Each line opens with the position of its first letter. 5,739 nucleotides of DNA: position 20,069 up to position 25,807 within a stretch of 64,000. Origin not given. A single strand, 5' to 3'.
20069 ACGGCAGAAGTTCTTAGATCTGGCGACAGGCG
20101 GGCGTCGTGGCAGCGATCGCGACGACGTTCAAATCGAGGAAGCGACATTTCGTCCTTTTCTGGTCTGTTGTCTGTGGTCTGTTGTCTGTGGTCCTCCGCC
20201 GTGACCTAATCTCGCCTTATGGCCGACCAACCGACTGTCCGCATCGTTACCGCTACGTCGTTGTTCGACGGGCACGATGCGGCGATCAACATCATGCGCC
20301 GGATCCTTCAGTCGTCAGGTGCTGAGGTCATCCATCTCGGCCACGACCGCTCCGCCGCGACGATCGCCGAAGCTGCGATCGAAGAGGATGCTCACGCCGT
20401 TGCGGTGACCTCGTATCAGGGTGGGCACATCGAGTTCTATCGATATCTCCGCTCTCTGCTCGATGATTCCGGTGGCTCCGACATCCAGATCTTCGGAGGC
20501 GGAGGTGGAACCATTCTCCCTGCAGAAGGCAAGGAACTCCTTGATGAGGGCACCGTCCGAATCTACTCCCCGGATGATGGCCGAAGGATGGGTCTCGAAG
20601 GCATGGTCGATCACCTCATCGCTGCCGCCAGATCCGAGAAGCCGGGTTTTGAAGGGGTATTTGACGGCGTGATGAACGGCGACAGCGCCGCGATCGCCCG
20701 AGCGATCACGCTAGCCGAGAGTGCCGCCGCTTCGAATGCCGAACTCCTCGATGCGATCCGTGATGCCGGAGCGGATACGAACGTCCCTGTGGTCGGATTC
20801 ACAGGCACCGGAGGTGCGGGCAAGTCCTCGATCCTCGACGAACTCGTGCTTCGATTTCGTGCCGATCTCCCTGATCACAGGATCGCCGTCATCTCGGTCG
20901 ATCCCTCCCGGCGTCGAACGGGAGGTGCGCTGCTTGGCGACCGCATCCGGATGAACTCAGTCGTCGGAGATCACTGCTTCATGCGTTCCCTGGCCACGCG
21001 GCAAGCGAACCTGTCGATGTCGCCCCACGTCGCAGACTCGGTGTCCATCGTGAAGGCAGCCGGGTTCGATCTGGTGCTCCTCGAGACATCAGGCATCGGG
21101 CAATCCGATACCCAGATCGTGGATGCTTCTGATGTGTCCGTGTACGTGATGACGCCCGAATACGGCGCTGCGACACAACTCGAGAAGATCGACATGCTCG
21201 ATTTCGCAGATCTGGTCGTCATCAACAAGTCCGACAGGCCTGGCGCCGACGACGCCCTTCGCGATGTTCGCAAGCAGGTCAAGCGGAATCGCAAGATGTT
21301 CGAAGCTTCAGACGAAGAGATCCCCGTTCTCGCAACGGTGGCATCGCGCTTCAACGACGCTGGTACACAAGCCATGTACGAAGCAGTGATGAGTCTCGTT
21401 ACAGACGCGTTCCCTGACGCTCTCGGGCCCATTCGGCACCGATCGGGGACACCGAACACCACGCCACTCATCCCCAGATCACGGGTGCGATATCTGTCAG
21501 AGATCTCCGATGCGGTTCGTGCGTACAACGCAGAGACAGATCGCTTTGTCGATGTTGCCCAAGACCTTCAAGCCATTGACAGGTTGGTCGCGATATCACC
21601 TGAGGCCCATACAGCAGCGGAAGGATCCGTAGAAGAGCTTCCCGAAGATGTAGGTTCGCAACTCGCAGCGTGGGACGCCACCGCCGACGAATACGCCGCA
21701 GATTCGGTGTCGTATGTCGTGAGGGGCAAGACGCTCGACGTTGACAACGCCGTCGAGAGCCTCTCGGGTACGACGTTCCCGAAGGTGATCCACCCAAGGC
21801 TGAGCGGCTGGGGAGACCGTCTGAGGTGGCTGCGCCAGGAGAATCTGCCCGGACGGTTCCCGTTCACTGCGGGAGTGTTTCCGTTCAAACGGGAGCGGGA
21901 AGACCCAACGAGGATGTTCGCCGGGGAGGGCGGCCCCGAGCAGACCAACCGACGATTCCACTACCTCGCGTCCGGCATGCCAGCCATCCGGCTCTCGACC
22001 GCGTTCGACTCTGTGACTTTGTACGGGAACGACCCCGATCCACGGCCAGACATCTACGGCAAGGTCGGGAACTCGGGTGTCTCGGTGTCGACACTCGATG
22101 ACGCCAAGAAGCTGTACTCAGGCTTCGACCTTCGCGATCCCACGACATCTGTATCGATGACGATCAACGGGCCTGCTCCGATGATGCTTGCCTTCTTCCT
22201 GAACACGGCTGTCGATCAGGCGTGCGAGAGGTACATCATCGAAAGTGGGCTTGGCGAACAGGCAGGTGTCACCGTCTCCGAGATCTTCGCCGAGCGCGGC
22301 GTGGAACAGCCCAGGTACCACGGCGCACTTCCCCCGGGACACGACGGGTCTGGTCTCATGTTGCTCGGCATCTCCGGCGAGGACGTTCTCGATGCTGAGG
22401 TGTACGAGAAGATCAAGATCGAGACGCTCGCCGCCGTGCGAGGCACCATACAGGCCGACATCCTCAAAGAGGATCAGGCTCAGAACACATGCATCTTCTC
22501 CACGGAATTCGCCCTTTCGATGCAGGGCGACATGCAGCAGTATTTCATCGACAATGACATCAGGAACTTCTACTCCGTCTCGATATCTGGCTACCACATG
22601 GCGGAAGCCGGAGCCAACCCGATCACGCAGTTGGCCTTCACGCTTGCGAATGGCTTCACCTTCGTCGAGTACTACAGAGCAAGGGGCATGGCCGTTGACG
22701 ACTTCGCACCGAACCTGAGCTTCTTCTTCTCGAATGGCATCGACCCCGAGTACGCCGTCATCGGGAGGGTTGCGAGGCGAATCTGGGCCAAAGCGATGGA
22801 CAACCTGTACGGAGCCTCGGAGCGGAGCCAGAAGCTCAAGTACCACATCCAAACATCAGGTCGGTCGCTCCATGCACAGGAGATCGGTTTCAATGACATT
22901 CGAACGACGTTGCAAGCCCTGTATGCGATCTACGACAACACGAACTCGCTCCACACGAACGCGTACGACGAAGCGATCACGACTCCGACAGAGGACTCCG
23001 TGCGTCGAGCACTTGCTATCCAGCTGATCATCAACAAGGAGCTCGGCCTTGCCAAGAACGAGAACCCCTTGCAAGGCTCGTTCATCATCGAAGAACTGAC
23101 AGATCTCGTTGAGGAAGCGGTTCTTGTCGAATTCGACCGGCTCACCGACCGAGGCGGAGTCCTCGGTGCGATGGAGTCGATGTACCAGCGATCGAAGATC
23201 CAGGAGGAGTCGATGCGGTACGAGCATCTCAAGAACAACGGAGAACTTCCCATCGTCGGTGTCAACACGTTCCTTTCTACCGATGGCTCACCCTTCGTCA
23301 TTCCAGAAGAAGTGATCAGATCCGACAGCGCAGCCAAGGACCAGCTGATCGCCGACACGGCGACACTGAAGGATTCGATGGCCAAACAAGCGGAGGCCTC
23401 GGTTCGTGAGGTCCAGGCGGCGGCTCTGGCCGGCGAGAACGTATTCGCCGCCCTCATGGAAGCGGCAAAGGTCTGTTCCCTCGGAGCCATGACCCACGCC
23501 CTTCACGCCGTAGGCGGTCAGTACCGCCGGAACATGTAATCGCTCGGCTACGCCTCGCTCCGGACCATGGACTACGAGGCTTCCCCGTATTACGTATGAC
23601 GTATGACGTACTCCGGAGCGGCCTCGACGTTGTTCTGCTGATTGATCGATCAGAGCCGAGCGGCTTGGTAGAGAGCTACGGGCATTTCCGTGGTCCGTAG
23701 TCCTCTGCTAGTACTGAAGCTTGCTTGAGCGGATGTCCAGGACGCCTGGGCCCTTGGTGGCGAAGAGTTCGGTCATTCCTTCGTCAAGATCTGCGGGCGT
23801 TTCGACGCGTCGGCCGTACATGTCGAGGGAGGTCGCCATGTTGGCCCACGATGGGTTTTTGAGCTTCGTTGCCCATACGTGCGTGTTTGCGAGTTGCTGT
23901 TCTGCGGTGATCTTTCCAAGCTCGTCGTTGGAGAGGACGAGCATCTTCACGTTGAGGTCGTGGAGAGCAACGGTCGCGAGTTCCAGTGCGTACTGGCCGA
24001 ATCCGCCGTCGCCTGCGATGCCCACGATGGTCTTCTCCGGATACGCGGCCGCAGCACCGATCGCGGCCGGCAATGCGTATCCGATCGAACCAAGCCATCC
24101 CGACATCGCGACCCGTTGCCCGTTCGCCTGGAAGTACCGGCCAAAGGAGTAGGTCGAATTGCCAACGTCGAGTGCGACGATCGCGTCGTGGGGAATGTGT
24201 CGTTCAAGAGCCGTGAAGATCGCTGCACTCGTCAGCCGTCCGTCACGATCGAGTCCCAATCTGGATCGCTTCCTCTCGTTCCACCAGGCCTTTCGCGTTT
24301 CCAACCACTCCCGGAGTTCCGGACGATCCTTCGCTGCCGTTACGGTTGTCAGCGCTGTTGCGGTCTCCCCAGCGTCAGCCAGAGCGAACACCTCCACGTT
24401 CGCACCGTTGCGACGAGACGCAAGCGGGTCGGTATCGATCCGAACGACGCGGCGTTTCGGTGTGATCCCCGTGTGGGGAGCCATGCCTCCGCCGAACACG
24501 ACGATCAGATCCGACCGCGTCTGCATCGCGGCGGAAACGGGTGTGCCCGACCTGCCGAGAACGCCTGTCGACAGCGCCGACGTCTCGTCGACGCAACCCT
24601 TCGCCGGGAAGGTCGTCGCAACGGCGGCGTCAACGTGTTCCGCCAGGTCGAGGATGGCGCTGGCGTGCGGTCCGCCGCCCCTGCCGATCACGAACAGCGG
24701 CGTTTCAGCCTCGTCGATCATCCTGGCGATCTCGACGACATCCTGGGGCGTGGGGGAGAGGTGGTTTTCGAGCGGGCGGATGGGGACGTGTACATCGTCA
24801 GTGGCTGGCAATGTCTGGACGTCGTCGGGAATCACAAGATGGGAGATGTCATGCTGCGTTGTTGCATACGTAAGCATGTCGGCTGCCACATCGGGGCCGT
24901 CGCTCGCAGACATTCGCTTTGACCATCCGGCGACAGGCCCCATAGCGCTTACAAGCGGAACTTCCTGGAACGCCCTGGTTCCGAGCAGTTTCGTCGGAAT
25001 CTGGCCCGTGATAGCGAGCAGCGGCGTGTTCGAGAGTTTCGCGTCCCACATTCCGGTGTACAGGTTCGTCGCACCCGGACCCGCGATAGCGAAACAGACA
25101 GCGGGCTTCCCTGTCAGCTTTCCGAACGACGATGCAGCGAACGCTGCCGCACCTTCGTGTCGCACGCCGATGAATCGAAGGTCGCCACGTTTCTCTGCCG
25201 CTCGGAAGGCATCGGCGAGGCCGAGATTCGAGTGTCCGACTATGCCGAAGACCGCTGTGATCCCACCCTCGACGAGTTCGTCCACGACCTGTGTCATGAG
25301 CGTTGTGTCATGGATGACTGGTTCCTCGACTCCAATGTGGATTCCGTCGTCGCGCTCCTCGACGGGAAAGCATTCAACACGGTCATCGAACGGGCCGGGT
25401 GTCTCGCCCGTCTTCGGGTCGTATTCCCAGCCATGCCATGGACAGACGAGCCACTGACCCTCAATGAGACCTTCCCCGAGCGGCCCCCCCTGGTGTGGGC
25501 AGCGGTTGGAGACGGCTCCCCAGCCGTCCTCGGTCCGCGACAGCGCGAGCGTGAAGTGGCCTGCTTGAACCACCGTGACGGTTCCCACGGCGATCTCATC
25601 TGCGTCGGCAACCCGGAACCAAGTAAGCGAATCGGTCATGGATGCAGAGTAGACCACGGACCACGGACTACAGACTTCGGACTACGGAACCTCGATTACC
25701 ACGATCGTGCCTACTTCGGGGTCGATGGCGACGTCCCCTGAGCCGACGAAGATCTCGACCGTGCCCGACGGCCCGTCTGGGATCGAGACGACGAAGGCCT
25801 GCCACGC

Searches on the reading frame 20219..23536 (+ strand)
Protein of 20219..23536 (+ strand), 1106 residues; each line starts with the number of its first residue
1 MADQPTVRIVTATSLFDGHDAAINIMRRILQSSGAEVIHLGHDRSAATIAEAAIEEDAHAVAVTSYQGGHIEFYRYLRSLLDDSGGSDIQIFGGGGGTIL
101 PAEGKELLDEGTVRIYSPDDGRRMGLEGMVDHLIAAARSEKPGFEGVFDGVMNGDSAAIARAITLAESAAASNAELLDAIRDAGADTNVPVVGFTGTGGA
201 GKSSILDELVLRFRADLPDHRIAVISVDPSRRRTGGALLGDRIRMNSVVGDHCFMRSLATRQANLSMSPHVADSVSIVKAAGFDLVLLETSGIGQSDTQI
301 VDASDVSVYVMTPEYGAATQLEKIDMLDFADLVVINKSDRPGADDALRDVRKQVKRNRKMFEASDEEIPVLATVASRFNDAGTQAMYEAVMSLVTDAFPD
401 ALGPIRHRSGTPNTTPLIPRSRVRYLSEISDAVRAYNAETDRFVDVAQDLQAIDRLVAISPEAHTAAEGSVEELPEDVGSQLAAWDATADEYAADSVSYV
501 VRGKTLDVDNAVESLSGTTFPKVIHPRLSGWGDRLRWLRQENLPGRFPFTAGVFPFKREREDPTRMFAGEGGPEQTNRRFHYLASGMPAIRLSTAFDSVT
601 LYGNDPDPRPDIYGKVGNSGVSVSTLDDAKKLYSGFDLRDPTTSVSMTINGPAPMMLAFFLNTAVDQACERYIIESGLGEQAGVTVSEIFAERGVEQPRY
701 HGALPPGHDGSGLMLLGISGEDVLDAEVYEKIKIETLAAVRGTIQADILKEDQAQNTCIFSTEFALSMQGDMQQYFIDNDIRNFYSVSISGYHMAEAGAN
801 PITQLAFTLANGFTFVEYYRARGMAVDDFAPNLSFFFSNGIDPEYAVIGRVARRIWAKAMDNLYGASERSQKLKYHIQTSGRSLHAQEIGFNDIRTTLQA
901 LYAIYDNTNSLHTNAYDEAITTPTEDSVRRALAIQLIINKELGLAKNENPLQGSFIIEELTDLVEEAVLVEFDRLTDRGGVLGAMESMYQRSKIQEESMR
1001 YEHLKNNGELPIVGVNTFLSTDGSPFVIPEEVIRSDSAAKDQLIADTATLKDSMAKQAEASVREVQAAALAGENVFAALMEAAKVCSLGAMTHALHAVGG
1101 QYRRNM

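Call 29: search_protein_families(library=ncbifam, proteins=[window:20219-23536:+], max_evalue=1e-12)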
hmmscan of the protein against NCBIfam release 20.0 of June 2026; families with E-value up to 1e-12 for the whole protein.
window:20219-23536:+ (1106 aa): 7 families
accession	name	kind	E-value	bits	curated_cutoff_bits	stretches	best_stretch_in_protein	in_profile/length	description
NF045497.1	IsobCoAmut_IcmF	equivalog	0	1620.1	1500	2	6-677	2-689/1076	fused isobutyryl-CoA mutase/GTPase IcmF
TIGR00641.1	acid_CoA_mut_N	subfamily_domain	1.1e-108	363.8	303.8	2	739-1105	158-525/528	methylmalonyl-CoA mutase N-terminal domain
NF006944.0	PRK09426.1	equivalog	1.1e-99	334.3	876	2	739-1104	188-553/721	methylmalonyl-CoA mutase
TIGR00750.1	lao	equivalog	1.5e-50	172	240.75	1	154-391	1-234/300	methylmalonyl Co-A mutase-associated GTPase MeaB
NF006958.0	PRK09435.1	equivalog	5.3e-43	147.3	329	1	141-393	7-259/333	methylmalonyl Co-A mutase-associated GTPase MeaB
TIGR00642.1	mmCoA_mut_beta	equivalog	8.8e-23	80.4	617.25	1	783-1018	213-450/620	methylmalonyl-CoA mutase small subunit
TIGR00640.1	acid_CoA_mut_C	subfamily_domain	4e-14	52.7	57.45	1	7-119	3-113/132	methylmalonyl-CoA mutase C-terminal domain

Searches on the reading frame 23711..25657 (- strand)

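Call 29: search_protein_families(library=ncbifam, proteins=[window:23711-25657:-], max_evalue=1e-12)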
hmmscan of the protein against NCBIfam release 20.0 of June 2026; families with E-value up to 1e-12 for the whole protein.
window:23711-25657:- (649 aa): 51 families (the best 25 are shown)
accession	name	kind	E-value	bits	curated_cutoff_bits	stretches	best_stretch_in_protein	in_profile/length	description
NF006377.0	PRK08611.1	equivalog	2.1e-92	310.6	742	1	121-642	7-527/576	pyruvate oxidase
NF005114.0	PRK06546.1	equivalog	6.8e-78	262.6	893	1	119-643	4-528/578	pyruvate dehydrogenase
NF006052.0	PRK08199.1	subfamily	3e-77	260.2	539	1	123-644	13-537/559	thiamine pyrophosphate protein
TIGR00118.1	acolac_lg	equivalog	9e-76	255.5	538.35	1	124-644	7-534/557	biosynthetic-type acetolactate synthase large subunit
NF005040.0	PRK06457.1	equivalog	6.9e-75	252.4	788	1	123-642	7-516/549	pyruvate dehydrogenase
NF006187.0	PRK08322.1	equivalog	1.5e-74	251.3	509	1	124-642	8-526/548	acetolactate synthase large subunit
NF004919.0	PRK06276.1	equivalog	6.9e-74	249.2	866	1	124-642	7-536/582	acetolactate synthase large subunit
NF006129.0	PRK08273.1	equivalog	5.3e-72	242.8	724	1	120-644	5-545/598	thiamine pyrophosphate-requiring protein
NF006591.0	PRK09124.1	equivalog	4.8e-71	239.8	792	1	118-646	3-531/574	ubiquinone-dependent pyruvate dehydrogenase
NF005651.0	PRK07418.1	subfamily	7.7e-71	239.1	942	1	121-644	22-559/617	acetolactate synthase large subunit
NF006524.0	PRK08978.1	equivalog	2.2e-70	237.5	738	1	123-643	6-523/548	acetolactate synthase 2 catalytic subunit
TIGR02720.1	pyruv_oxi_spxB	equivalog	4.5e-69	233.3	637.85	1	130-637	11-524/575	pyruvate oxidase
NF006122.0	PRK08266.1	subfamily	1.1e-68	232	571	1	122-644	8-524/543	hypothetical protein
NF005860.0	PRK07789.1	equivalog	2.7e-67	227.5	881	1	122-632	38-565/615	acetolactate synthase large subunit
NF006016.1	PRK08155.1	equivalog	5e-67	226.6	870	1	124-643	9-531/554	acetolactate synthase large subunit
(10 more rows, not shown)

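Call 32: search_protein_families(library=pfam, proteins=[window:23711-25657:-], max_evalue=0.001)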
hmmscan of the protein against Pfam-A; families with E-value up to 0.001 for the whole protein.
window:23711-25657:- (649 aa): 5 families
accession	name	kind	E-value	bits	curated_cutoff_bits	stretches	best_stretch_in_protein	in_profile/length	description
PF02776.23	TPP_enzyme_N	-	1.8e-31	108.9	26.8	1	119-233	2-114/119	Thiamine pyrophosphate enzyme, N-terminal TPP binding domain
PF02775.26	TPP_enzyme_C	-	9.2e-28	97.4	21.9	1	497-642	1-151/151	Thiamine pyrophosphate enzyme, C-terminal TPP binding domain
PF00205.28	TPP_enzyme_M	-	5.4e-19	68.7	30.4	1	309-436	3-137/137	Thiamine pyrophosphate enzyme, central domain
PF00355.32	Rieske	-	7.8e-17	61.4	20.3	1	12-87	1-76/88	Rieske [2Fe-2S] domain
PF13806.12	Rieske_2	-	2.7e-06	27.7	27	1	12-108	1-103/104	Rieske-like [2Fe-2S] domain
